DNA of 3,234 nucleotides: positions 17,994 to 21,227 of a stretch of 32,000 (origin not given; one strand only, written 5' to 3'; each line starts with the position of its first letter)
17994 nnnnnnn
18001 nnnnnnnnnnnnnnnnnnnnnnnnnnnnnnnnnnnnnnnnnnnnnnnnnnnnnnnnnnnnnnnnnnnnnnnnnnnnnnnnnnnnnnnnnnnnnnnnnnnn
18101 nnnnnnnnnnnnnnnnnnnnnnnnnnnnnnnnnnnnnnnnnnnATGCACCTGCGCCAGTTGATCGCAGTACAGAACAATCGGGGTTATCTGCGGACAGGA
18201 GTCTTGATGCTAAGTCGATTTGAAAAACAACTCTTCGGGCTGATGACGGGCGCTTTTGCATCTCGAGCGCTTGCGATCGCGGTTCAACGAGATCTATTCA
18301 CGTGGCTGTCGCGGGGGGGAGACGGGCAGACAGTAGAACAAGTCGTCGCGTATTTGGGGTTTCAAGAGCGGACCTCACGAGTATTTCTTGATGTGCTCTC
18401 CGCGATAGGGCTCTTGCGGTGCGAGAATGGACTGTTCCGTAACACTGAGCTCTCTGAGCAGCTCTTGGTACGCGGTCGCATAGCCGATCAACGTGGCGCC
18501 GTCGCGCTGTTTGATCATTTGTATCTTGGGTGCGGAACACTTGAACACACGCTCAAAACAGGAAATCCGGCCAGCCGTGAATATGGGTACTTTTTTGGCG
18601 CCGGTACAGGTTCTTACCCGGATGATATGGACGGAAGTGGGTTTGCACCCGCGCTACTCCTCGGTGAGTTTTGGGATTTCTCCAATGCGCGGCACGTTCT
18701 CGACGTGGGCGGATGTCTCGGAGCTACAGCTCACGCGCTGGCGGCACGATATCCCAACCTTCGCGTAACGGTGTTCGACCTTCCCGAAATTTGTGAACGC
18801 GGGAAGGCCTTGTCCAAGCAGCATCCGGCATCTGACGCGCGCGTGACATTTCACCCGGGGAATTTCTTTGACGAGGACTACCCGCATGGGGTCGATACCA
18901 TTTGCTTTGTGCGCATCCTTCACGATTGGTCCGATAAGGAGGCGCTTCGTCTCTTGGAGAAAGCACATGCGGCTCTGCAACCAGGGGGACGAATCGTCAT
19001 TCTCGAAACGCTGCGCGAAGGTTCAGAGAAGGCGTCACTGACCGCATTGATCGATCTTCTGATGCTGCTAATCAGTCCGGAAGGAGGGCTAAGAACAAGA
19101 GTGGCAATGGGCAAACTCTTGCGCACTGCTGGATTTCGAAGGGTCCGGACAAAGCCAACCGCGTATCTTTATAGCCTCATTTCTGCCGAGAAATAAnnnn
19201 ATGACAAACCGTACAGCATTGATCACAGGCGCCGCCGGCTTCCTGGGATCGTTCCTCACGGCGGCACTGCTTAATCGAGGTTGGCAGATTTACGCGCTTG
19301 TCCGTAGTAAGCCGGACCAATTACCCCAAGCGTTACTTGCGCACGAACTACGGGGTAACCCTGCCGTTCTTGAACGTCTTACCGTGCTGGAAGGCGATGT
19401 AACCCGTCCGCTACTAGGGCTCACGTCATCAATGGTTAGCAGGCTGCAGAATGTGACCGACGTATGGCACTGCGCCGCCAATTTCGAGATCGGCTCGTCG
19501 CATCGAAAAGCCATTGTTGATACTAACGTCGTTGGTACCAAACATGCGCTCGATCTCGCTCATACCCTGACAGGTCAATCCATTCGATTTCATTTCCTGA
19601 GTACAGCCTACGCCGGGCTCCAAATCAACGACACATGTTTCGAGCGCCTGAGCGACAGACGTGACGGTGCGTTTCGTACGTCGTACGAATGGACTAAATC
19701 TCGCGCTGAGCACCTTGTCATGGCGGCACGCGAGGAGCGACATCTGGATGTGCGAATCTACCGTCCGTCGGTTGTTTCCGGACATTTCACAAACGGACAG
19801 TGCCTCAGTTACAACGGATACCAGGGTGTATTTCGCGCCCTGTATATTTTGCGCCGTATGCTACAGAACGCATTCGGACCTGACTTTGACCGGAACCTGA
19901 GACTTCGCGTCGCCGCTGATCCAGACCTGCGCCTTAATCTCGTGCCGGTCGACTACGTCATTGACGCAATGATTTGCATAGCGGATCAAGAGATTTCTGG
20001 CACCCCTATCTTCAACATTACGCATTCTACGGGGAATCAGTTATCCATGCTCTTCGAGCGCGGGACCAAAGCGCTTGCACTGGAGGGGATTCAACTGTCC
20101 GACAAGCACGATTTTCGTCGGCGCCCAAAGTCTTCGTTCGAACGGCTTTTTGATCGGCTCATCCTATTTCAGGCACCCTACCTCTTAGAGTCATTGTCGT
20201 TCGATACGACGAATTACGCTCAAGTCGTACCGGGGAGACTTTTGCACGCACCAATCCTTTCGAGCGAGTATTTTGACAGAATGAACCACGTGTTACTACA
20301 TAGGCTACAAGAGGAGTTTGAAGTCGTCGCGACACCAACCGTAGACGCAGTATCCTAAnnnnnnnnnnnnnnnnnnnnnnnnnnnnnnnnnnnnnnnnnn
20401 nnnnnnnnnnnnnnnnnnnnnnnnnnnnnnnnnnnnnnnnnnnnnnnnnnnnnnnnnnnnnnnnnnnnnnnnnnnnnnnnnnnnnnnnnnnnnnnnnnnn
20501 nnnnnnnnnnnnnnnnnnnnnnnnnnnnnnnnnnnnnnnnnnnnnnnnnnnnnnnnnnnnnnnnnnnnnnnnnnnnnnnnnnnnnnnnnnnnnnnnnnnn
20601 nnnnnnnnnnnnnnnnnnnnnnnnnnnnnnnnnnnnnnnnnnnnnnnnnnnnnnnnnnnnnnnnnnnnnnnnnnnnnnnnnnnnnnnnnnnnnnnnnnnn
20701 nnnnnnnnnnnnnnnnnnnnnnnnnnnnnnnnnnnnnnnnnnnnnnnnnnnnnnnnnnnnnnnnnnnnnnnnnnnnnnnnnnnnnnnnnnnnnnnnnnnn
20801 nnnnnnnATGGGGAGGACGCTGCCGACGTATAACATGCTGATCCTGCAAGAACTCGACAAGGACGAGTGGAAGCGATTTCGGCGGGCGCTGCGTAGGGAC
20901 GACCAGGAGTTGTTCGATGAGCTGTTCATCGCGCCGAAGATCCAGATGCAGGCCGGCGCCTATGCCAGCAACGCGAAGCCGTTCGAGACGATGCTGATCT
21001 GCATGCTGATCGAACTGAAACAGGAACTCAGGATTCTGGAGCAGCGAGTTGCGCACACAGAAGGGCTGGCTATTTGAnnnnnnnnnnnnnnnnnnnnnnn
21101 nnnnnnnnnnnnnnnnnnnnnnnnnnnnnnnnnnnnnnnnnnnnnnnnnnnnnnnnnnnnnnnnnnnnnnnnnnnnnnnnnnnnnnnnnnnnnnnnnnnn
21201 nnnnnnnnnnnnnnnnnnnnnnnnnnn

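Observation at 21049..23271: PolB keeps the two metal-binding Asp residues but has lost all three exonuclease motifs and altered motifs A, B, C and KxY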

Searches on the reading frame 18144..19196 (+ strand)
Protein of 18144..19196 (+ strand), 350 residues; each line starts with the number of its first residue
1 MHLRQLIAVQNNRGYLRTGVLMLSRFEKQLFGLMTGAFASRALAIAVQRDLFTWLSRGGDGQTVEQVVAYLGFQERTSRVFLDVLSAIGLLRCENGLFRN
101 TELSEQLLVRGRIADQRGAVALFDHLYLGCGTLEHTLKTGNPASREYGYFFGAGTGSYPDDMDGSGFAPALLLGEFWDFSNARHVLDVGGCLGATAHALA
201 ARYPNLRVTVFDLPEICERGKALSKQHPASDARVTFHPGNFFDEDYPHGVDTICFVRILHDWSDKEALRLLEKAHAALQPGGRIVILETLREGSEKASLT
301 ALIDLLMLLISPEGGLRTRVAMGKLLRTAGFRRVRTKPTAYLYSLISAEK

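Call 9: search_protein_families(library=pfam, proteins=[window:18144-19196:+], max_evalue=0.001)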
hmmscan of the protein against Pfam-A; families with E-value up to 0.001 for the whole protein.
window:18144-19196:+ (350 aa): 7 families
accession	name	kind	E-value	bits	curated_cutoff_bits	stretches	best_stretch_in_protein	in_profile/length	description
PF00891.24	Methyltransf_2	-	5.1e-36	124.4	22.3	1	177-332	58-210/210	O-methyltransferase domain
PF08100.18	Dimerisation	-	4.3e-09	36.5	25.6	1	26-109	5-92/93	O-methyltransferase dimerisation domain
PF13649.12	Methyltransf_25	-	1.1e-08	36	27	1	185-282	1-97/97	Methyltransferase domain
PF08242.18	Methyltransf_12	-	1.9e-08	35.4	30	1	186-284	1-98/98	Methyltransferase domain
PF13489.12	Methyltransf_23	-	3.6e-06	27.3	27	1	181-332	22-160/164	Methyltransferase domain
PF08241.18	Methyltransf_11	-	1e-05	26.5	21.2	1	186-286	1-95/95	Methyltransferase domain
PF05175.20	MTS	-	9.8e-05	22.5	23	1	171-289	22-141/170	Methyltransferase small domain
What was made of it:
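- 18144..19196 (+): Inserted cargo gene: O-methyltransferase (not part of the mutasome). Pfam Methyltransf_2 5e-36 (call 9).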

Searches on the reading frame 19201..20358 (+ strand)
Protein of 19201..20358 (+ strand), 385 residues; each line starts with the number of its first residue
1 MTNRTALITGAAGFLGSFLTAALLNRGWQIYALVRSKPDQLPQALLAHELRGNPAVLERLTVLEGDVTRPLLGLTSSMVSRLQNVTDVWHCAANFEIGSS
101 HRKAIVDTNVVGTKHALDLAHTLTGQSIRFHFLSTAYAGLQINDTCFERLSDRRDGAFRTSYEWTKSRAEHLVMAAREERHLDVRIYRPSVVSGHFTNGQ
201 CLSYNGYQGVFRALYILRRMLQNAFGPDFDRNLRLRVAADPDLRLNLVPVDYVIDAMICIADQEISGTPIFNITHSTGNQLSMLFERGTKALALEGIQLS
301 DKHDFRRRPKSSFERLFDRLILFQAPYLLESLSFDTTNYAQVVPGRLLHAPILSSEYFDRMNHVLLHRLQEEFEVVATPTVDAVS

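Call 9: search_protein_families(library=pfam, proteins=[window:19201-20358:+], max_evalue=0.001)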
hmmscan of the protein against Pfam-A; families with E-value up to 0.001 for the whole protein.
window:19201-20358:+ (385 aa): 6 families
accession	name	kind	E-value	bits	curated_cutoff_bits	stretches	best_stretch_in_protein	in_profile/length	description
PF07993.18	NAD_binding_4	-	4.8e-43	147.6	20.1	1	8-257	1-258/258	Male sterility protein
PF01370.27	Epimerase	-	8.3e-18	65.1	20.9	1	6-198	1-177/240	NAD dependent epimerase/dehydratase family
PF16363.11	GDP_Man_Dehyd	-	3.2e-14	53.6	27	1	7-189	1-180/332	GDP-mannose 4,6 dehydratase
PF01073.25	3Beta_HSD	-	5.1e-07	29.4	22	1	7-179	1-163/280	3-beta hydroxysteroid dehydrogenase/isomerase family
PF05368.20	NmrA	-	0.00016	21.9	27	1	3-88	2-73/298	NmrA-like family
PF13460.12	NAD_binding_10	-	0.00087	19.6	27.2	0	10-191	1-145/184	NAD(P)H-binding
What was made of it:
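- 19201..20358 (+): Inserted cargo gene: NAD_binding_4 family reductase (not part of the mutasome). Pfam NAD_binding_4 4.8e-43 (call 9).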

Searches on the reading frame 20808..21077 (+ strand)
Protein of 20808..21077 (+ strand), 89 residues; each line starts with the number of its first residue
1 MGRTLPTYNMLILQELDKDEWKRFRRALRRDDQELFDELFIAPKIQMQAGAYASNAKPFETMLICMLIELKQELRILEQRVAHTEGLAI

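Call 3: search_protein_families(library=pfam, proteins=[window:20808-21077:+], max_evalue=1)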
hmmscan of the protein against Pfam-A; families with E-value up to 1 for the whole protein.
window:20808-21077:+ (89 aa): 0 families

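Call 4: search_protein_families(library=ncbifam, proteins=[window:20808-21077:+], max_evalue=1)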
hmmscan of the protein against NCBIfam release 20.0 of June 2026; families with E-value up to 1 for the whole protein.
window:20808-21077:+ (89 aa): 0 families
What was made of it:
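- Tried and rejected: Pfam and NCBIfam on the 89-aa ORF gave no hit (calls 3, 4).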

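Call 76: predict_structure(protein=window:20808-21074:+)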
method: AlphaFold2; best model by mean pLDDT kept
length: 89 residues; sequences in the alignment: 1
mean_pLDDT: 54.9   pTM: 0.33
mean pLDDT of the five models: 54.9, 52.8, 51.8, 51.1, 44.7
residues with pLDDT >= 90: 0; 70-90: 16; 50-70: 36; < 50: 37
segments of 3 or more residues with pLDDT < 50: 1-14, 42-62
pLDDT, mean of each block of 10 residues (from residue 1): 36 58 67 60 39 40 57 76 61
secondary structure, 60 per line:
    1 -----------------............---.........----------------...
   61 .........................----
elements in order: H18-29 H33-41 H58-85
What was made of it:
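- On PolB2 (prokaryotic PolB2 mutasome catalytic subunit): The helical fold is only weakly supported (pLDDT 55, three helices, call 76).
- The single-sequence PPB2 model is poor (pLDDT 55, call 76).
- Tried and rejected: The single-sequence AF2 model of PPB2 was low confidence (pLDDT 55, call 76) and is used only as weak support.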
